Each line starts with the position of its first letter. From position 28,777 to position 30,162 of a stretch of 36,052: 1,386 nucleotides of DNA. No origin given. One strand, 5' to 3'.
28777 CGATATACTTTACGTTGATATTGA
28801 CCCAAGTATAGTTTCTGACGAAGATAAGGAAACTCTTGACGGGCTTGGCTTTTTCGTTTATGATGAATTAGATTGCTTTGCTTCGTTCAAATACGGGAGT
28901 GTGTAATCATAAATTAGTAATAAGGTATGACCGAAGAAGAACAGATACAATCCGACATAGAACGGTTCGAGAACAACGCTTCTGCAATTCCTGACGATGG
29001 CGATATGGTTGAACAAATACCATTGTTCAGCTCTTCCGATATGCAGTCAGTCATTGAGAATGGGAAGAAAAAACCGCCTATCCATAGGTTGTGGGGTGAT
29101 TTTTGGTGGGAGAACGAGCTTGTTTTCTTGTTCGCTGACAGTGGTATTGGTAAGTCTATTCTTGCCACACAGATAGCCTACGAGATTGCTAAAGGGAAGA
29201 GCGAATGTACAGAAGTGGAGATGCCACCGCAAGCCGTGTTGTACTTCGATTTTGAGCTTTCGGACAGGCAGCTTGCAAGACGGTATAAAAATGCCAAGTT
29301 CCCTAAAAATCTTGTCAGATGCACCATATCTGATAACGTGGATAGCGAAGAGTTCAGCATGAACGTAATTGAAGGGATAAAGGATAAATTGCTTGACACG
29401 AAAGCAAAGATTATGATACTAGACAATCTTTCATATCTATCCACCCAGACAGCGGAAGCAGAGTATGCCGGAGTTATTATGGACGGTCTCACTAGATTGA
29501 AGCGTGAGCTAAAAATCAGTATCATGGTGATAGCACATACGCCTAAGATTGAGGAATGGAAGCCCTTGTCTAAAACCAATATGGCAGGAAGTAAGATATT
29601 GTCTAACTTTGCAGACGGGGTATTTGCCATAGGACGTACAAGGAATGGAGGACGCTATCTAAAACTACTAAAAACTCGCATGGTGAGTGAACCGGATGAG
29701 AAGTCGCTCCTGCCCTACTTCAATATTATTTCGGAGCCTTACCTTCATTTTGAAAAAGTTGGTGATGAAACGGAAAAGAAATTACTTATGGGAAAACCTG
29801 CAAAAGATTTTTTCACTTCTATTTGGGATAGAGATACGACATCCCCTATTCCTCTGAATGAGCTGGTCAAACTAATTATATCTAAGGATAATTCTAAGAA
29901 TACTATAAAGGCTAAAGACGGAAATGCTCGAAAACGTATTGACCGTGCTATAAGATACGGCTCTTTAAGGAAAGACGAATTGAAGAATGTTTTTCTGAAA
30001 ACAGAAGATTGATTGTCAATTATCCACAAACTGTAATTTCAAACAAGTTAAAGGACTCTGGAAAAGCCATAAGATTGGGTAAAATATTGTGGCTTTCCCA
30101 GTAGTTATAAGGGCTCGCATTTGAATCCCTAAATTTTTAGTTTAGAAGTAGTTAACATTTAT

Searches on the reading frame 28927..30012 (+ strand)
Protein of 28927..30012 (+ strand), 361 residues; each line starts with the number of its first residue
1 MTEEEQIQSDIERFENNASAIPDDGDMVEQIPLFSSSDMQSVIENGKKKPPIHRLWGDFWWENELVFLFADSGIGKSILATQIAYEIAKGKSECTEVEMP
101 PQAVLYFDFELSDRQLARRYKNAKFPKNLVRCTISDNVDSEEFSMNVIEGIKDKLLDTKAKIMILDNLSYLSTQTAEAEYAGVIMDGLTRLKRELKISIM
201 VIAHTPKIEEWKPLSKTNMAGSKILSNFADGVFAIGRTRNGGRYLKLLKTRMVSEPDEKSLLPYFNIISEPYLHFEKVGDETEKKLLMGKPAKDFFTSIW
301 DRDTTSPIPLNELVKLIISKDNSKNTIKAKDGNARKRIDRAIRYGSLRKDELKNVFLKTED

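Call 24: search_protein_families(library=phrogs, proteins=[window:28927-30012:+], max_evalue=0.001)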
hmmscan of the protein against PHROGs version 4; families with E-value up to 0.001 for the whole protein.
window:28927-30012:+ (361 aa): 8 families
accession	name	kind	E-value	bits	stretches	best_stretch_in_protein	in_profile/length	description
phrog_239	-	DNA, RNA and nucleotide metabolism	1.5e-18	68.1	1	62-255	357-579/801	DNA primase/helicase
phrog_19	-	DNA, RNA and nucleotide metabolism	1.7e-13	51.3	1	63-257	353-565/621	DnaB-like replicative helicase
phrog_6357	-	unknown function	2.1e-10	41.4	1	57-241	25-193/321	-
phrog_3123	-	unknown function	7e-09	35.8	1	39-246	316-547/583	-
phrog_906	-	DNA, RNA and nucleotide metabolism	2.1e-08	34.4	1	58-234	522-695/872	DNA polymerase/primase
phrog_1284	-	unknown function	6.1e-07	30.1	1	69-212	41-191/306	-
phrog_2850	-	unknown function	5.6e-06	26.5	1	63-209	158-311/465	-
phrog_243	-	DNA, RNA and nucleotide metabolism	6.4e-06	26.3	0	154-211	137-197/273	DnaB-like replicative helicase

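Call 64: search_dna_similar(query=window:28927-30012:+, collection=phages, mode=protein, max_rows=12)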
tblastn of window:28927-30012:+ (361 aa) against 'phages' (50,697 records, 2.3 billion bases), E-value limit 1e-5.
Records with a match: 3; places in all: 3; records where one place covers at least 80% of the query: 0.
Best place of each record, by identity: <60% 3.
By first word of the organism name: Bacteriophage 3.
By host as written in the record: - 3.
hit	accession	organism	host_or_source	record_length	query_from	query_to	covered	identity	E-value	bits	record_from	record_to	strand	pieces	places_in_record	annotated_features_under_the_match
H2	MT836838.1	Bacteriophage sp.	human fecal samples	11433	7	287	78%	36.9%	2e-39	154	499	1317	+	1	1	record has no annotation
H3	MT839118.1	Bacteriophage sp.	human fecal samples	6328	7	287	78%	36.6%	2e-39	154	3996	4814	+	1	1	record has no annotation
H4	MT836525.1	Bacteriophage sp.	human fecal samples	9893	162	287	35%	31.0%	4e-10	67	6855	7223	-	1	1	record has no annotation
